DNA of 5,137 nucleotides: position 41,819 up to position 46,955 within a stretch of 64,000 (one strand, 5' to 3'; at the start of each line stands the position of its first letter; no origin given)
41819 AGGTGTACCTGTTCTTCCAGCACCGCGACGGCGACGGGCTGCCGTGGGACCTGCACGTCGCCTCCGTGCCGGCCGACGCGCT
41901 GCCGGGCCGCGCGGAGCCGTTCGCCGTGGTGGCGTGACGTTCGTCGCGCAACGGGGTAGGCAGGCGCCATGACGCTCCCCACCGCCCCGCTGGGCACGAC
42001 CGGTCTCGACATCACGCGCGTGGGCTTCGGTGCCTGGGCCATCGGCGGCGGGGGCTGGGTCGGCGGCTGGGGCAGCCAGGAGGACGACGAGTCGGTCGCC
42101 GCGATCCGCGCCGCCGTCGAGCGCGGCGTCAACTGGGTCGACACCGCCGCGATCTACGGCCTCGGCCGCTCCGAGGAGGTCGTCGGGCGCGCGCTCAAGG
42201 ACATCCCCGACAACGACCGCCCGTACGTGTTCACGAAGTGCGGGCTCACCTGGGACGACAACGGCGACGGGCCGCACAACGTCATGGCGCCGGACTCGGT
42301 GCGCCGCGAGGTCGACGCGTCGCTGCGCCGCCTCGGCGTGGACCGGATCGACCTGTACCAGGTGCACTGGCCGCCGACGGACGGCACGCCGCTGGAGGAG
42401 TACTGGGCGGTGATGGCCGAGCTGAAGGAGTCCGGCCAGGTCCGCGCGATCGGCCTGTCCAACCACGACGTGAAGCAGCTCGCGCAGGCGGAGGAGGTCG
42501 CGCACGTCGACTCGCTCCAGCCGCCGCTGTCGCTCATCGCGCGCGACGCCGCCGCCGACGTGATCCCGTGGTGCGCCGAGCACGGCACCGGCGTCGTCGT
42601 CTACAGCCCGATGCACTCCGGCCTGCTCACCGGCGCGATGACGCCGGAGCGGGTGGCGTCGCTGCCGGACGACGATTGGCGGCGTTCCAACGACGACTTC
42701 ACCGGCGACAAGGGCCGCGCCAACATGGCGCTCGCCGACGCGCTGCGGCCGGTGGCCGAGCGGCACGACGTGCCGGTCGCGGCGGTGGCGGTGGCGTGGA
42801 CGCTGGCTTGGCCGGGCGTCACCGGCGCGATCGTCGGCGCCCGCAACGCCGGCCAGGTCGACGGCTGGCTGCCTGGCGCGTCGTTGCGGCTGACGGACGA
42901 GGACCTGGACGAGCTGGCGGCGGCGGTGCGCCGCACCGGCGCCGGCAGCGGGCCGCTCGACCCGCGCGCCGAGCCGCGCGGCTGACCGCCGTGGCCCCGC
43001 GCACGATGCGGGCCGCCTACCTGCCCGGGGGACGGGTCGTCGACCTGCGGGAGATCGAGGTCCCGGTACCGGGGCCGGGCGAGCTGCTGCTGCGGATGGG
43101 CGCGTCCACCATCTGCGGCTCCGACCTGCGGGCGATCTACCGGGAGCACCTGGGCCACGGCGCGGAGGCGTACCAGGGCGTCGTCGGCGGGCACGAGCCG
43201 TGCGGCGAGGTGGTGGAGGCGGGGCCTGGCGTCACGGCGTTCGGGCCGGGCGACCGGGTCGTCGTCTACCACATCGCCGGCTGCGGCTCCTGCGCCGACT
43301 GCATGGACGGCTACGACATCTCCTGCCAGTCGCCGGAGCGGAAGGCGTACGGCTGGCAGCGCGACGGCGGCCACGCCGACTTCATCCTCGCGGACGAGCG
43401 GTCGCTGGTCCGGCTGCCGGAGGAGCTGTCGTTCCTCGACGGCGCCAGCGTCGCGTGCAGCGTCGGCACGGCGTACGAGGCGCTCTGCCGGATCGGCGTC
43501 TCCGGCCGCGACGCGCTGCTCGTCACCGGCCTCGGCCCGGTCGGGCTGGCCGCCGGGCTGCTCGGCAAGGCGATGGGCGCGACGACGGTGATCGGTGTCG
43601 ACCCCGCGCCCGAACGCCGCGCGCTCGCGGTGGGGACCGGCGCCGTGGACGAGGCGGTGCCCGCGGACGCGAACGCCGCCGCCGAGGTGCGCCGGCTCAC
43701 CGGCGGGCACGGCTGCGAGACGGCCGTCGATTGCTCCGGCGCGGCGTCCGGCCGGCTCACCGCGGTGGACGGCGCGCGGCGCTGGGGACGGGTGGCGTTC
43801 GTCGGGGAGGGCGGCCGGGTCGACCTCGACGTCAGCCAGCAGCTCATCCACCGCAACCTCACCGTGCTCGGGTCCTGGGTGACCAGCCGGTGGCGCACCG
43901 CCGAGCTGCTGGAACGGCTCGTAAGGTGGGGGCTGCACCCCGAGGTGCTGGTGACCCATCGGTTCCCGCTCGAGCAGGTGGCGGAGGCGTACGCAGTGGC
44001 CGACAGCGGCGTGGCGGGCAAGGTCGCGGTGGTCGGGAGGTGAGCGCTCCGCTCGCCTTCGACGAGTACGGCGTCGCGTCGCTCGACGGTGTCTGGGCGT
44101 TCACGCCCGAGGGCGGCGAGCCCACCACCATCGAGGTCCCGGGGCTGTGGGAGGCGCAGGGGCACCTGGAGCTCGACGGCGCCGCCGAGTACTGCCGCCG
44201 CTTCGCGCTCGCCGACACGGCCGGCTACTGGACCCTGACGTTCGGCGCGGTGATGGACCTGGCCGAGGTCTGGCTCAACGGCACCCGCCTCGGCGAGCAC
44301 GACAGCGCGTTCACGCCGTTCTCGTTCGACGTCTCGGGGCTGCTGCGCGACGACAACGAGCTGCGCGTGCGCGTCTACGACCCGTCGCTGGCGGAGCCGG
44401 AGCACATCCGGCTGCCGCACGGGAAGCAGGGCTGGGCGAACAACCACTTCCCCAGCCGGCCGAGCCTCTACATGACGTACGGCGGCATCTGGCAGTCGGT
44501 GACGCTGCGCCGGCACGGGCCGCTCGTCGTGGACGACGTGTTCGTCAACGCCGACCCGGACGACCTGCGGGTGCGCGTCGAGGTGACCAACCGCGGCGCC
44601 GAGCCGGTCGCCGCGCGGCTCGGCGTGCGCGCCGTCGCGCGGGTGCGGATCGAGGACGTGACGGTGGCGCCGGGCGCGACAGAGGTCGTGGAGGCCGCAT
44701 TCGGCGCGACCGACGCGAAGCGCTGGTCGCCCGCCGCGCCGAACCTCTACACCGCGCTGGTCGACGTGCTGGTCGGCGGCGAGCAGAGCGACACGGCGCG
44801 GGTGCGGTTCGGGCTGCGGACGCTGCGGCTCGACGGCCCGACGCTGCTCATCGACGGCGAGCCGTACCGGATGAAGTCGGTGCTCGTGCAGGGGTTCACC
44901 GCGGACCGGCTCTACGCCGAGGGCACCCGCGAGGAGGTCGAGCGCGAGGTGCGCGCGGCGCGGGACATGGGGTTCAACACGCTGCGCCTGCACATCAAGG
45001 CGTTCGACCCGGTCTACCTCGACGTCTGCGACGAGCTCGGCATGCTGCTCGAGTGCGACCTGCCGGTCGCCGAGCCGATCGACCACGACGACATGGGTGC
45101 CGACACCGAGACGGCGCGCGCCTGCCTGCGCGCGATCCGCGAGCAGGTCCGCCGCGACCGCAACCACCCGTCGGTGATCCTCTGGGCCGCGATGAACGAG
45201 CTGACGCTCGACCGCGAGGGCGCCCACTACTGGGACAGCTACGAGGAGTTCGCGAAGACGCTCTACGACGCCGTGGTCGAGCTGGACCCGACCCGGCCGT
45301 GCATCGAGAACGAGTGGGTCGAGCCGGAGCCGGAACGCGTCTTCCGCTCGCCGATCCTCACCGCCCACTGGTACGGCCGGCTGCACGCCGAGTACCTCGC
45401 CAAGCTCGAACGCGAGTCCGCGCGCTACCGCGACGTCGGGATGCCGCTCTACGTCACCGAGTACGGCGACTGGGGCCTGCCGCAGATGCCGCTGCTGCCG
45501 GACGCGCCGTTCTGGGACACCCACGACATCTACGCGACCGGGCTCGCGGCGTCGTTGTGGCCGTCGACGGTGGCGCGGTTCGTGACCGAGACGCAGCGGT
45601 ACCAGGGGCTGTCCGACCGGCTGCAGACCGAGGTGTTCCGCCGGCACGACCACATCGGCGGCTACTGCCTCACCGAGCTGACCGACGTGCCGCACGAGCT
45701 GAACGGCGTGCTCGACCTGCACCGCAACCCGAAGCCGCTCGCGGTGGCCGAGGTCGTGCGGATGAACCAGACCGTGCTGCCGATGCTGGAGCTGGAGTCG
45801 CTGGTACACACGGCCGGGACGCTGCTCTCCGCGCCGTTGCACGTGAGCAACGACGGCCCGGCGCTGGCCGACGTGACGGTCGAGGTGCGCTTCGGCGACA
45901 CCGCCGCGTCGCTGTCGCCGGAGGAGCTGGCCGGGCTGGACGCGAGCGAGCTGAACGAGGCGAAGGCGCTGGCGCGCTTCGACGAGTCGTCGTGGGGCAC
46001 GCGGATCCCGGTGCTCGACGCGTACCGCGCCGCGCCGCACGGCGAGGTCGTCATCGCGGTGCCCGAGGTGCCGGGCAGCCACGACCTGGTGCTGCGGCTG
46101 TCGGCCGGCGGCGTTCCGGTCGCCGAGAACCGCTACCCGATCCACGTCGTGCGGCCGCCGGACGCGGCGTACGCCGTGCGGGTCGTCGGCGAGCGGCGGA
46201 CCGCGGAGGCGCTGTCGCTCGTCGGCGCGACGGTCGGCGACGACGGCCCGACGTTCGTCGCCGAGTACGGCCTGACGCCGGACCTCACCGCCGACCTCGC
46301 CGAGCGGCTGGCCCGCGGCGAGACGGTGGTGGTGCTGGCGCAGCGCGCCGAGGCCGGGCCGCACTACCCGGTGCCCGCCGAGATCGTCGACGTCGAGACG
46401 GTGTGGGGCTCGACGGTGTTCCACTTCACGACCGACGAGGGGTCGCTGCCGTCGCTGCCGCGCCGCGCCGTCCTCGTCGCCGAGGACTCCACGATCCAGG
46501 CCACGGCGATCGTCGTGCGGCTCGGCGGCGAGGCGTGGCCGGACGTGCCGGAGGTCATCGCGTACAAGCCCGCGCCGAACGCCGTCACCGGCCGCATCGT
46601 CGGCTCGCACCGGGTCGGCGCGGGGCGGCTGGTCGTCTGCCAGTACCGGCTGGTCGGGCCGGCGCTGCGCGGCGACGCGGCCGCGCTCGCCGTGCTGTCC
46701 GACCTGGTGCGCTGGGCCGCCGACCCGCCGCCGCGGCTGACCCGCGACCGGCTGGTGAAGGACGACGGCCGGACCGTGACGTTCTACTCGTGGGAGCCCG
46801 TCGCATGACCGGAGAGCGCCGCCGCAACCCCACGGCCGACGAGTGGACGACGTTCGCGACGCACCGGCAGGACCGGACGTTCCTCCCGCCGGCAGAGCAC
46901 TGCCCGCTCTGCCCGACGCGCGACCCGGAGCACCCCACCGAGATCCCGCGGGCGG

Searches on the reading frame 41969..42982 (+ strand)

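Call 35: search_protein_families(library=pfam, proteins=[window:41969-42982:+], max_evalue=0.001)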
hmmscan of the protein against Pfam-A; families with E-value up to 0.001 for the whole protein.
window:41969-42982:+ (338 aa): 1 family
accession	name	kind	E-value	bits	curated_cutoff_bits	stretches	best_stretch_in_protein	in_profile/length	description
PF00248.27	Aldo_ket_red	-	4.6e-70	236.4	24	1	18-319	2-289/291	Aldo/keto reductase family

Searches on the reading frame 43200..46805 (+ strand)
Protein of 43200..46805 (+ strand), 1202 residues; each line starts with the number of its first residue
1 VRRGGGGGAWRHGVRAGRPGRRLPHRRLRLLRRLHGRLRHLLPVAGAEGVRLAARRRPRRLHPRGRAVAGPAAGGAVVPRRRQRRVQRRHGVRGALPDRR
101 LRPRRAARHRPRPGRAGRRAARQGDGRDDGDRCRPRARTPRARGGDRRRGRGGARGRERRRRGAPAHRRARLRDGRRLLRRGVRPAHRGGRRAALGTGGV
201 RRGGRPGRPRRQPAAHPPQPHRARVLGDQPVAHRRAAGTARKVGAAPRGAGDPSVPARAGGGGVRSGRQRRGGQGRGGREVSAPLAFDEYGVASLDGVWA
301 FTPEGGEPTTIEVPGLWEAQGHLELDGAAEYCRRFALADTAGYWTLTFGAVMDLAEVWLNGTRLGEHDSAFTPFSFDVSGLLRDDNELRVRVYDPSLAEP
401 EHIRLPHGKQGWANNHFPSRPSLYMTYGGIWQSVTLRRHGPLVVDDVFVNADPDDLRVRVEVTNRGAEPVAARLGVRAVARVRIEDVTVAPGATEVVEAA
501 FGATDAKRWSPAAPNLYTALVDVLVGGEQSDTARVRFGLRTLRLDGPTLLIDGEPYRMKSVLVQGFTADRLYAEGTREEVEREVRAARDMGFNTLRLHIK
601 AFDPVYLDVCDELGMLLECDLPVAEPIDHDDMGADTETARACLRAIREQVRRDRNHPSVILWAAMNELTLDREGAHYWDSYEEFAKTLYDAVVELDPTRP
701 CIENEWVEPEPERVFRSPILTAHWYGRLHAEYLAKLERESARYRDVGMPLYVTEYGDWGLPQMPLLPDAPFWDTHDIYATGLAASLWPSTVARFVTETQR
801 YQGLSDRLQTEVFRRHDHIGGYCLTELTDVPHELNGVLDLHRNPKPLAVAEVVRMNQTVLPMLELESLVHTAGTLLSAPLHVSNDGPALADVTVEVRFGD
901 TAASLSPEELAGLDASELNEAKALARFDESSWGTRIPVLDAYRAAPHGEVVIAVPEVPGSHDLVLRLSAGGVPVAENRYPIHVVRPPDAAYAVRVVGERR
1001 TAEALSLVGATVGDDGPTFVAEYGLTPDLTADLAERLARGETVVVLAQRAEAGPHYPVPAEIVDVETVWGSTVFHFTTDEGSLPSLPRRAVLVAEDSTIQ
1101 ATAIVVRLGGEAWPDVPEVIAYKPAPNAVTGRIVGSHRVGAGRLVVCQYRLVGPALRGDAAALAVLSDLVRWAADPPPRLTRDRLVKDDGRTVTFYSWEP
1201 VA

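Call 35: search_protein_families(library=pfam, proteins=[window:43200-46805:+], max_evalue=0.001)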
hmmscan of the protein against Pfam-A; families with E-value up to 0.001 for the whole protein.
window:43200-46805:+ (1202 aa): 4 families
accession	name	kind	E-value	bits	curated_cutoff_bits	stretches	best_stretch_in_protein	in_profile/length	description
PF02836.23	Glyco_hydro_2_C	-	1.5e-13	51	21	1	579-756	37-211/302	Glycosyl hydrolases family 2, TIM barrel domain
PF00703.27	Glyco_hydro_2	-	8.4e-10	39.8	23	1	444-540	3-109/109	Glycosyl hydrolases family 2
PF22666.2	Glyco_hydro_2_N2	-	5.8e-09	36.7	27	1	330-401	51-126/167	Glycosyl hydrolase 2 galactose-binding domain-like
PF02837.24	Glyco_hydro_2_N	-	4e-05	24.1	28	1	327-392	65-133/169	Glycosyl hydrolases family 2, sugar binding domain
